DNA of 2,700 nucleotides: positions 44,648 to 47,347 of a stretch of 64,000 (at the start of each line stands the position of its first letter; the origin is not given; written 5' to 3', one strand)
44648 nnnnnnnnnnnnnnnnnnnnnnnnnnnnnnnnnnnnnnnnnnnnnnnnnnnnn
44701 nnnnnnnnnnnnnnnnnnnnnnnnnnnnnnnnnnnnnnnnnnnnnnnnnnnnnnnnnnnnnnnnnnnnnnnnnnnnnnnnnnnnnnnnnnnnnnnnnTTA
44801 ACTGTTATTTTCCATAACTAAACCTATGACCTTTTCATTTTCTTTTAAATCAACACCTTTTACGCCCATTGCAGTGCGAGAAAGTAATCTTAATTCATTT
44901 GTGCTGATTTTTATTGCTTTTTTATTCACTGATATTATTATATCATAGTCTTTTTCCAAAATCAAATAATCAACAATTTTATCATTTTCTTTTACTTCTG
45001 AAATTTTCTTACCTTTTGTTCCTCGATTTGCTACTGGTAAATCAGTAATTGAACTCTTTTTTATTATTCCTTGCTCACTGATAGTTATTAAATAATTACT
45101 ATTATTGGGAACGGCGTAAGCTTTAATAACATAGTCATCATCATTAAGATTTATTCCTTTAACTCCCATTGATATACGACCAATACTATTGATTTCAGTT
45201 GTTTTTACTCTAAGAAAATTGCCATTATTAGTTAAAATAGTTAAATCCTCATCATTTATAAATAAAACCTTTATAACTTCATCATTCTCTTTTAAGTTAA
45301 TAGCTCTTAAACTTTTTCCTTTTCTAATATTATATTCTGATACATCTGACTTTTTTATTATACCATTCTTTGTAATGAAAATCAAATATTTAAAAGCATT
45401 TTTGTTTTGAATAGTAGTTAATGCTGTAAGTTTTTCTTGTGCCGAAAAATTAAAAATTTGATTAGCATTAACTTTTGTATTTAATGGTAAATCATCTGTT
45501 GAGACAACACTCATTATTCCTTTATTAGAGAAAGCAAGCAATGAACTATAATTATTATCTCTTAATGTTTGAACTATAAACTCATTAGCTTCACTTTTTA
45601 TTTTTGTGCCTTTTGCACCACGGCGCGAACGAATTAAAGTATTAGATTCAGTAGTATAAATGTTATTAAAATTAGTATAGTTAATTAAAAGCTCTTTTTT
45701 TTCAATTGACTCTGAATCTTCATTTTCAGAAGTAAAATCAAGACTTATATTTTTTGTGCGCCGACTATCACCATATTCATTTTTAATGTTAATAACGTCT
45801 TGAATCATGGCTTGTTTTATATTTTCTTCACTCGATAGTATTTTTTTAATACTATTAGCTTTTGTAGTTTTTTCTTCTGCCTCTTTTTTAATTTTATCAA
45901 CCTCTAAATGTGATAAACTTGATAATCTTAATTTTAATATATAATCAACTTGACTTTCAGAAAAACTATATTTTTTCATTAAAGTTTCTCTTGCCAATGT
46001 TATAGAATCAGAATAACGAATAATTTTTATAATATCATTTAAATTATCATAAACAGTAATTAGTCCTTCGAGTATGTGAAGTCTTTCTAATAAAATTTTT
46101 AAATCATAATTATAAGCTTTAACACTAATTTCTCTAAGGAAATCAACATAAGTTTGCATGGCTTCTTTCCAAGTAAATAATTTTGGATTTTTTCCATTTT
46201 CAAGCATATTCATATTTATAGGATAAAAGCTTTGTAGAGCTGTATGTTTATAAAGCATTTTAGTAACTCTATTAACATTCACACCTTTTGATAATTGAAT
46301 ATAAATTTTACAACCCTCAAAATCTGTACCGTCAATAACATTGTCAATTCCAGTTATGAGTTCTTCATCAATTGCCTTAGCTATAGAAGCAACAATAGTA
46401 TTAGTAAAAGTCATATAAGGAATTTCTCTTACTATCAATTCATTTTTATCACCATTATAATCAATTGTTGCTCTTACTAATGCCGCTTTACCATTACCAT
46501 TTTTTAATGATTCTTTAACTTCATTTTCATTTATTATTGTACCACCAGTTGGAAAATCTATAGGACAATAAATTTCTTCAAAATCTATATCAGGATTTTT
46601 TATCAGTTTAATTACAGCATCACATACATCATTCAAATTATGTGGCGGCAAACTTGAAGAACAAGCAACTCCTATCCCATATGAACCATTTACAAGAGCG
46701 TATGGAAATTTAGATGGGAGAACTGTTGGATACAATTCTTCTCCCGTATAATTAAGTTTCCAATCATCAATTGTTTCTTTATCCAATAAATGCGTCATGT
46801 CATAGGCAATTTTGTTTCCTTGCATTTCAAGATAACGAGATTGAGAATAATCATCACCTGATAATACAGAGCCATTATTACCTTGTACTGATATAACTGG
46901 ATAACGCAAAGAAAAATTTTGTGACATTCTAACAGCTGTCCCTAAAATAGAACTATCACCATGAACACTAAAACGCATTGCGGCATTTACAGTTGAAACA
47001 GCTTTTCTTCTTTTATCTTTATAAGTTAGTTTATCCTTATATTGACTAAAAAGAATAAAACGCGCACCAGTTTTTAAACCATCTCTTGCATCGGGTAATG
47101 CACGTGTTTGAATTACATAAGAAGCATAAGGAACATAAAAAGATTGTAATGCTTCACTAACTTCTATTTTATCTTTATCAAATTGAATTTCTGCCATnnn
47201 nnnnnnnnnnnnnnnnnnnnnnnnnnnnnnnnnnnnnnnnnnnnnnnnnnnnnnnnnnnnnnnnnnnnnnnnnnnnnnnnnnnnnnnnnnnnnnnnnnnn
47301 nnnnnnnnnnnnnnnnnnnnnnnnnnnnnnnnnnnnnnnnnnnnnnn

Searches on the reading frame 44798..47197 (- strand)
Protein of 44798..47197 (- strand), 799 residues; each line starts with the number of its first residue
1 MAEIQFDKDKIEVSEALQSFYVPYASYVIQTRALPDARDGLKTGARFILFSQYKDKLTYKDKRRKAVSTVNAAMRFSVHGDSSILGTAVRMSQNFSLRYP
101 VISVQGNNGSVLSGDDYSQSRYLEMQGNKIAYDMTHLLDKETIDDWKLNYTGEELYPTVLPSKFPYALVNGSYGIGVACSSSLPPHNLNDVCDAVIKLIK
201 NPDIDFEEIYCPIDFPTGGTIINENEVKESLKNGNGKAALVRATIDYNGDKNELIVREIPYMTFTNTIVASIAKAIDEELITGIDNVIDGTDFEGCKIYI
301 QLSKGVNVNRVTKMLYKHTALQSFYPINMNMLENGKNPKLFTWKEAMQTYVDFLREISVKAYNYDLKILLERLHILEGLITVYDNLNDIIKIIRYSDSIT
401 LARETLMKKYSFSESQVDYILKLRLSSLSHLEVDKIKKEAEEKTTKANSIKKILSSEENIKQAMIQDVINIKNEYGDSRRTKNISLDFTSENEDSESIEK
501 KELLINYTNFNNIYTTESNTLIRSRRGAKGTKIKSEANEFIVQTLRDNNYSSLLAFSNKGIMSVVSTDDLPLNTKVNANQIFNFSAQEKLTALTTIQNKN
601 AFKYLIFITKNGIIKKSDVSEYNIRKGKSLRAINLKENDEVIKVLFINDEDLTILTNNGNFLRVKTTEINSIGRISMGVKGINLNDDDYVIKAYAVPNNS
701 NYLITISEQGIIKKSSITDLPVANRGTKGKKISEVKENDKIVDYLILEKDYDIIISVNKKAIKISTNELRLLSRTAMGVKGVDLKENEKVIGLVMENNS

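Call 48: search_protein_families(library=phrogs, max_evalue=0.00001, proteins=[window:44801-47197:-])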
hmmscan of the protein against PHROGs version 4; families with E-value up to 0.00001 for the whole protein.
seq(799 aa): 3 families
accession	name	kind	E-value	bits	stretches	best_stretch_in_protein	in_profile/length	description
phrog_551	-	DNA, RNA and nucleotide metabolism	1.4e-112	378.5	2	10-693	9-671/701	DNA topoisomerase II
phrog_28877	-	DNA, RNA and nucleotide metabolism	1.1e-86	292.6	2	10-562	685-1233/1441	DNA topoisomerase II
phrog_20354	-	DNA, RNA and nucleotide metabolism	2.5e-09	38.7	1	15-142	10-137/142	DNA topoisomerase II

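Call 86: find_encoding_contigs(protein=window:44798-47197:-, flank=1000, max_places=4)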
Protein window:44798-47197:- (799 aa): 7 contigs read that carry it; 4 places shown.
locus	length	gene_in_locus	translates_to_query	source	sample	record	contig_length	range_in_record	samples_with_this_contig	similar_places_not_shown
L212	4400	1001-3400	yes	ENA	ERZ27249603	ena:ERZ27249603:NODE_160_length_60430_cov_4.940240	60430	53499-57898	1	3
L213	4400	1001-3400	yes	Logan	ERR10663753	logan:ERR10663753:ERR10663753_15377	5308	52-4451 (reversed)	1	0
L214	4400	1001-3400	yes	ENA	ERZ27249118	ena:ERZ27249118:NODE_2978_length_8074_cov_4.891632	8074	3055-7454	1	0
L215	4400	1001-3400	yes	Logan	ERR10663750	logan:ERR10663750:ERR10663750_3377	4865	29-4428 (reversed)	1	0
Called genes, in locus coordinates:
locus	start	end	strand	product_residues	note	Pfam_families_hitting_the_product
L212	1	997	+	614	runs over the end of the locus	PF00204:DNA_gyraseB, PF01751:Toprim, PF00986:DNA_gyraseB_C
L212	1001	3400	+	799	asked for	PF00521:DNA_topoisoIV, PF03989:DNA_gyraseA_C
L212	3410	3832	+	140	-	-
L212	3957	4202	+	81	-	-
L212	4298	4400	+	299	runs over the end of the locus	PF27337:YorF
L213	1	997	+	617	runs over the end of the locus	?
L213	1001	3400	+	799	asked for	PF00521:DNA_topoisoIV, PF03989:DNA_gyraseA_C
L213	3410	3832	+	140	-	-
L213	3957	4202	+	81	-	-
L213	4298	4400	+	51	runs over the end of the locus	?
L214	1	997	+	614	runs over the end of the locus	PF00204:DNA_gyraseB, PF01751:Toprim, PF00986:DNA_gyraseB_C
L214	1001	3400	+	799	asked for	PF00521:DNA_topoisoIV, PF03989:DNA_gyraseA_C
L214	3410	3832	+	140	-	-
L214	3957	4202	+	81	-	-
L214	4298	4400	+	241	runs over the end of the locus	?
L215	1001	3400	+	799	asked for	PF00521:DNA_topoisoIV, PF03989:DNA_gyraseA_C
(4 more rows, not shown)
